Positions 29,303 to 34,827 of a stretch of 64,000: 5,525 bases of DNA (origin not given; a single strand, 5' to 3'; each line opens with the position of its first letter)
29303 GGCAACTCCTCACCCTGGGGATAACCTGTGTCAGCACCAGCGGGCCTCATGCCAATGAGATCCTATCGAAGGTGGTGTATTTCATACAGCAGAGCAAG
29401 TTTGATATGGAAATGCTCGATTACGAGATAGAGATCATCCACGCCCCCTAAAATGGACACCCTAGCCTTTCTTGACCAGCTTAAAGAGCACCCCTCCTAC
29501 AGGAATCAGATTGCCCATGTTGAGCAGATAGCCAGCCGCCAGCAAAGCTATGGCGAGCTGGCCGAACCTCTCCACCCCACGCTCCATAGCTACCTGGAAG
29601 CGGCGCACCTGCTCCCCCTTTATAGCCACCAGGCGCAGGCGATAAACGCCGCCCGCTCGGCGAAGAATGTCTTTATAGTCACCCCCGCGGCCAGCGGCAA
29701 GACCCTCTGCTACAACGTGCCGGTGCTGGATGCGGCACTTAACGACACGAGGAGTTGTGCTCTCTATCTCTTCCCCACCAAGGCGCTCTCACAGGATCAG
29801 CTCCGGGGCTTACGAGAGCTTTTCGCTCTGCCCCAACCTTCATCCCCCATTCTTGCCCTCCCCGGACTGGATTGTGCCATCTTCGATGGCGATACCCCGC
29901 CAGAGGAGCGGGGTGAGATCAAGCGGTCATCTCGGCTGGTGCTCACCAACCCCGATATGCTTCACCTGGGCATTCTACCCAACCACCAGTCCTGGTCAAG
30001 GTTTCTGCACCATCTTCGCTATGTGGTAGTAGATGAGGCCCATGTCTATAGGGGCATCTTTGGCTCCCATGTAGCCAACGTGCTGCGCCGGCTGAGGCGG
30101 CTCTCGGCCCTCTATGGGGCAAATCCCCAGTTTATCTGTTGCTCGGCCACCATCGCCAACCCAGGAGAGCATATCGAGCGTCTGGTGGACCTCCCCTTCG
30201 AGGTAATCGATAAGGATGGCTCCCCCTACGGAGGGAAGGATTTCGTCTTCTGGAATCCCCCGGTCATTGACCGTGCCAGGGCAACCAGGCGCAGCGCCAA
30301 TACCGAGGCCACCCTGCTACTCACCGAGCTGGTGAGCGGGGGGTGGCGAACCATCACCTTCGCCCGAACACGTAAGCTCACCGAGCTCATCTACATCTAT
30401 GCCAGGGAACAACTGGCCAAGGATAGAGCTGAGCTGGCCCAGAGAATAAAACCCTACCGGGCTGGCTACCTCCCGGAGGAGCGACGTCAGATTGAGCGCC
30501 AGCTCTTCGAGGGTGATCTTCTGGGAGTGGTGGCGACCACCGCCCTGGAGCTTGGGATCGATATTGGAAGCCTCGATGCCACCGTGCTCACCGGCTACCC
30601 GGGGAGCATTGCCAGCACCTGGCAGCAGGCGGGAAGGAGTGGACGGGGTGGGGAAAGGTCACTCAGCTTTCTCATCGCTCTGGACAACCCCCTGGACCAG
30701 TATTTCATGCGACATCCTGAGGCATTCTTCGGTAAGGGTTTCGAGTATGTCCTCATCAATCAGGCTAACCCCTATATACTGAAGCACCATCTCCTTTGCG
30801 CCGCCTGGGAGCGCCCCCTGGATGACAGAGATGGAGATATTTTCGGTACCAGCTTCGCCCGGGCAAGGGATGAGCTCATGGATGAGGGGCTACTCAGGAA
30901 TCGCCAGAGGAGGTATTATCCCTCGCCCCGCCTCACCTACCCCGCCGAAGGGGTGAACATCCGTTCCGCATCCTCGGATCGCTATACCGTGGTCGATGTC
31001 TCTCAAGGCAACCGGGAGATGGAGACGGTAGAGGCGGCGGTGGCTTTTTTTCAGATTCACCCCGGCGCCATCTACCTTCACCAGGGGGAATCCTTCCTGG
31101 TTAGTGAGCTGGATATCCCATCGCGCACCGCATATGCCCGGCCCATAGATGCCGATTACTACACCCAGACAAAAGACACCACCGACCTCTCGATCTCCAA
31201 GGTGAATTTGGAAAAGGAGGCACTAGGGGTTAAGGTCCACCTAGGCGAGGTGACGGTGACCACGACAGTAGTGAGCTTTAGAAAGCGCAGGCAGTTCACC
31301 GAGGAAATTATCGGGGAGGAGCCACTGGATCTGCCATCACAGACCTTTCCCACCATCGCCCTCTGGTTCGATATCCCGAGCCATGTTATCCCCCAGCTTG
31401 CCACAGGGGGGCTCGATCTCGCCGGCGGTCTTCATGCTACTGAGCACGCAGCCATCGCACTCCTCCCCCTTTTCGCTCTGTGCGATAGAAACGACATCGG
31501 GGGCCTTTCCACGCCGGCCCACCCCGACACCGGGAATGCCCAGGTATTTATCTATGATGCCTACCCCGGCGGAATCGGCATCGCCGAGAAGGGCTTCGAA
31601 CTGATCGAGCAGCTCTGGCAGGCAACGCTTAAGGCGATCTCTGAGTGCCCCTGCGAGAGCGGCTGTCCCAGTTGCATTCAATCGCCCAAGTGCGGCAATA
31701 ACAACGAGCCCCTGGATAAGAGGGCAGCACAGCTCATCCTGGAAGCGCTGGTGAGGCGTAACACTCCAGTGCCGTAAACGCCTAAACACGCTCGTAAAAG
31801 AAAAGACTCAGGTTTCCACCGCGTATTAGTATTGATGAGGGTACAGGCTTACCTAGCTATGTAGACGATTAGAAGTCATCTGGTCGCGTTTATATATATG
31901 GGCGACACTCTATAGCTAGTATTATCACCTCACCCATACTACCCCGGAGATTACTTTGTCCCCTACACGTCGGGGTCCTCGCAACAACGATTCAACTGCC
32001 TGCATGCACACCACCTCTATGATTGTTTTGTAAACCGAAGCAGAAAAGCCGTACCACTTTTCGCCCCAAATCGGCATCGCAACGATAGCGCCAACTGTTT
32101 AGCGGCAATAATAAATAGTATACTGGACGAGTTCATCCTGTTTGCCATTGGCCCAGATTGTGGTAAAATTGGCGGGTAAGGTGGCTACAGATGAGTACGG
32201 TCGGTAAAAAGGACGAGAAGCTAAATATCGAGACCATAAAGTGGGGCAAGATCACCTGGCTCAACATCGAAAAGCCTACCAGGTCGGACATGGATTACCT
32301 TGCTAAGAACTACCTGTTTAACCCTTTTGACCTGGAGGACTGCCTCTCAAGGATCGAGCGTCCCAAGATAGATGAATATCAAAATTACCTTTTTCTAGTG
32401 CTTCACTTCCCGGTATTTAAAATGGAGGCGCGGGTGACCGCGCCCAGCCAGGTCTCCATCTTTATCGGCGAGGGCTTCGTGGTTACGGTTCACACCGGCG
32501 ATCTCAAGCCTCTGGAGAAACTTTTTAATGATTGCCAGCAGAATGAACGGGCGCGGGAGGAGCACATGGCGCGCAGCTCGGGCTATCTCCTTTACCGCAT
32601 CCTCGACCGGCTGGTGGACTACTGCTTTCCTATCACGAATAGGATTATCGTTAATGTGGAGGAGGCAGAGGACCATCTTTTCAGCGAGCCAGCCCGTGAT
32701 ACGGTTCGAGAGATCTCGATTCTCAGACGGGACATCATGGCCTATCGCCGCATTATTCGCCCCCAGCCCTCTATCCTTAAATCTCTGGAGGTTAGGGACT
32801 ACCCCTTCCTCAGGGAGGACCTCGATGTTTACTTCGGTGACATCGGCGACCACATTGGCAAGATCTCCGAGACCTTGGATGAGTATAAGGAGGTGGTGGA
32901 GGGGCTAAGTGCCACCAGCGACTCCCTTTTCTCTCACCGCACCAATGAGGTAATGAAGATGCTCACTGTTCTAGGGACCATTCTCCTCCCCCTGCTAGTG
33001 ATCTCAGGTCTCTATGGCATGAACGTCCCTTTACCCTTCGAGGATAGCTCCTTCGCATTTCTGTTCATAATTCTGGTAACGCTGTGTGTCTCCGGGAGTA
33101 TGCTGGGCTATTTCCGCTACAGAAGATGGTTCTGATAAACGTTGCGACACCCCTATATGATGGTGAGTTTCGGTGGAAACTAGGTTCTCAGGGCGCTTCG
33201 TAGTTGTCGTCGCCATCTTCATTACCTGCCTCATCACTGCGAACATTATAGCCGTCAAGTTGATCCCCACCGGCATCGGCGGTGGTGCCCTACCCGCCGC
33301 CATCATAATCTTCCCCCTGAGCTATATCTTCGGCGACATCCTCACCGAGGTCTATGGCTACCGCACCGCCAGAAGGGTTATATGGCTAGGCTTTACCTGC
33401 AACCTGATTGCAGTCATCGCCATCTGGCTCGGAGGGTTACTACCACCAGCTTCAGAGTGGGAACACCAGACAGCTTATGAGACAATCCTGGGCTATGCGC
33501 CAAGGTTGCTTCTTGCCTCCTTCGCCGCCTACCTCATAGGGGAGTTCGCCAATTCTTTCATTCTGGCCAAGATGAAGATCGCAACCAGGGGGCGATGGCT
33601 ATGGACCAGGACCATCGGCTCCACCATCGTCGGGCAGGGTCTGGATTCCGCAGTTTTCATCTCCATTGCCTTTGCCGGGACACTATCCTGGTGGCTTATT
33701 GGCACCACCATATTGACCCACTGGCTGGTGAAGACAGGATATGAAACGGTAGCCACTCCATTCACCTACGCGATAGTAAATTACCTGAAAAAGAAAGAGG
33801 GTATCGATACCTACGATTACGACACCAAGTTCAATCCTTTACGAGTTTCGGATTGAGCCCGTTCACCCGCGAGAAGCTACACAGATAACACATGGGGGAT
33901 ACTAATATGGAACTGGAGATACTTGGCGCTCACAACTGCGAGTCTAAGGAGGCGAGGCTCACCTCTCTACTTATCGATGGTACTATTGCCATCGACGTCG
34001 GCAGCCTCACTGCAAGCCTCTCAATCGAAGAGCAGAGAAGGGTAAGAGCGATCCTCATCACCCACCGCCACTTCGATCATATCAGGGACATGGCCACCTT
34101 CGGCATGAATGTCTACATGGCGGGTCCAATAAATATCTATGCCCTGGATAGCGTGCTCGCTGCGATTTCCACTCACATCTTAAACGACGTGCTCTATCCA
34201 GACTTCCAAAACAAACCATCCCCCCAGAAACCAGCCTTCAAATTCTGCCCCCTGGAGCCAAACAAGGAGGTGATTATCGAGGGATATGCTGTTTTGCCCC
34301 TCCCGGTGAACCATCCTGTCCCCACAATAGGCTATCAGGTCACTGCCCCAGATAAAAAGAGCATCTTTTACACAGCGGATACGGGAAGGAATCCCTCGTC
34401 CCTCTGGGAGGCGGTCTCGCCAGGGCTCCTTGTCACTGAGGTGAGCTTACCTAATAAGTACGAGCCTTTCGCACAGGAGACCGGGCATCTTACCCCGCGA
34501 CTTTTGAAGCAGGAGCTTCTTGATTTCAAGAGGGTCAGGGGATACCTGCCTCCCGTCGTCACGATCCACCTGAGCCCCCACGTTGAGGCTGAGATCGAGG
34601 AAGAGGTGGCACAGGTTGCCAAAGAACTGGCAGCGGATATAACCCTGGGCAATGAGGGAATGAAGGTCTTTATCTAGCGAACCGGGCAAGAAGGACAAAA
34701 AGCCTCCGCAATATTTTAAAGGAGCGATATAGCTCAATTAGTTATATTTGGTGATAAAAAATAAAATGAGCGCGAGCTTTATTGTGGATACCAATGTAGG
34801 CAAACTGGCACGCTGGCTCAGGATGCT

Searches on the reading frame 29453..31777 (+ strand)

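Call 17: search_protein_families(library=pfam, proteins=[window:29453-31777:+], max_evalue=0.001)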
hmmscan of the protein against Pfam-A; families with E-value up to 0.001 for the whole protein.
window:29453-31777:+ (774 aa): 5 families
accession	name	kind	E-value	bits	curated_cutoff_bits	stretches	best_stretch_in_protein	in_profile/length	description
PF00270.35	DEAD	-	9e-30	104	26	1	58-235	2-161/167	DEAD/DEAH box helicase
PF09369.15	MZB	-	5.6e-26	91.5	24.2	1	664-742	2-80/80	MrfA Zn-binding domain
PF22982.3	WHD_HRQ1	-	3.6e-13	50.8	27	1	436-506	2-70/70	ATP-dependent helicase HRQ1, winged helix domain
PF00271.37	Helicase_C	-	9.3e-12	45.6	23.5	1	291-400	7-110/110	Helicase conserved C-terminal domain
PF04851.21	ResIII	-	2.9e-05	24.5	22.5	1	55-201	3-139/164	Type III restriction enzyme, res subunit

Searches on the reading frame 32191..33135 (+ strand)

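Call 17: search_protein_families(library=pfam, proteins=[window:32191-33135:+], max_evalue=0.001)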
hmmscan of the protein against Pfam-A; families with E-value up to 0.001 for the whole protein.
window:32191-33135:+ (314 aa): 1 family
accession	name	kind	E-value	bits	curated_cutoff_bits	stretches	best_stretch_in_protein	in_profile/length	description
PF01544.23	CorA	-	3e-63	214.3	27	1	20-309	3-291/292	CorA-like Mg2+ transporter protein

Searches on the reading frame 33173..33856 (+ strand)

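Call 17: search_protein_families(library=pfam, proteins=[window:33173-33856:+], max_evalue=0.001)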
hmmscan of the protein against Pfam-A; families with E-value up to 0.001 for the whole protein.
window:33173-33856:+ (227 aa): 1 family
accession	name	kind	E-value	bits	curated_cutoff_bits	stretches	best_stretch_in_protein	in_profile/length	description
PF02592.20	Vut_1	-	2e-51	174.8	27.2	1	41-200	1-151/152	Putative vitamin uptake transporter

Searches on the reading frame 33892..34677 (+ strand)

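Call 17: search_protein_families(library=pfam, proteins=[window:33892-34677:+], max_evalue=0.001)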
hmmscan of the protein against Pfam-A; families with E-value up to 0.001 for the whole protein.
window:33892-34677:+ (261 aa): 3 families
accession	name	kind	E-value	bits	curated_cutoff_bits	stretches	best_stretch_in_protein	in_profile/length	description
PF12706.13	Lactamase_B_2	-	9.3e-15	55.2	27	1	45-203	25-181/200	Beta-lactamase superfamily domain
PF02112.21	PDEase_II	-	1.5e-07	31.3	23.7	1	47-108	79-144/340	cAMP phosphodiesterases class-II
PF00753.33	Lactamase_B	-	9.3e-05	22.9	22.7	1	45-172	38-158/196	Metallo-beta-lactamase superfamily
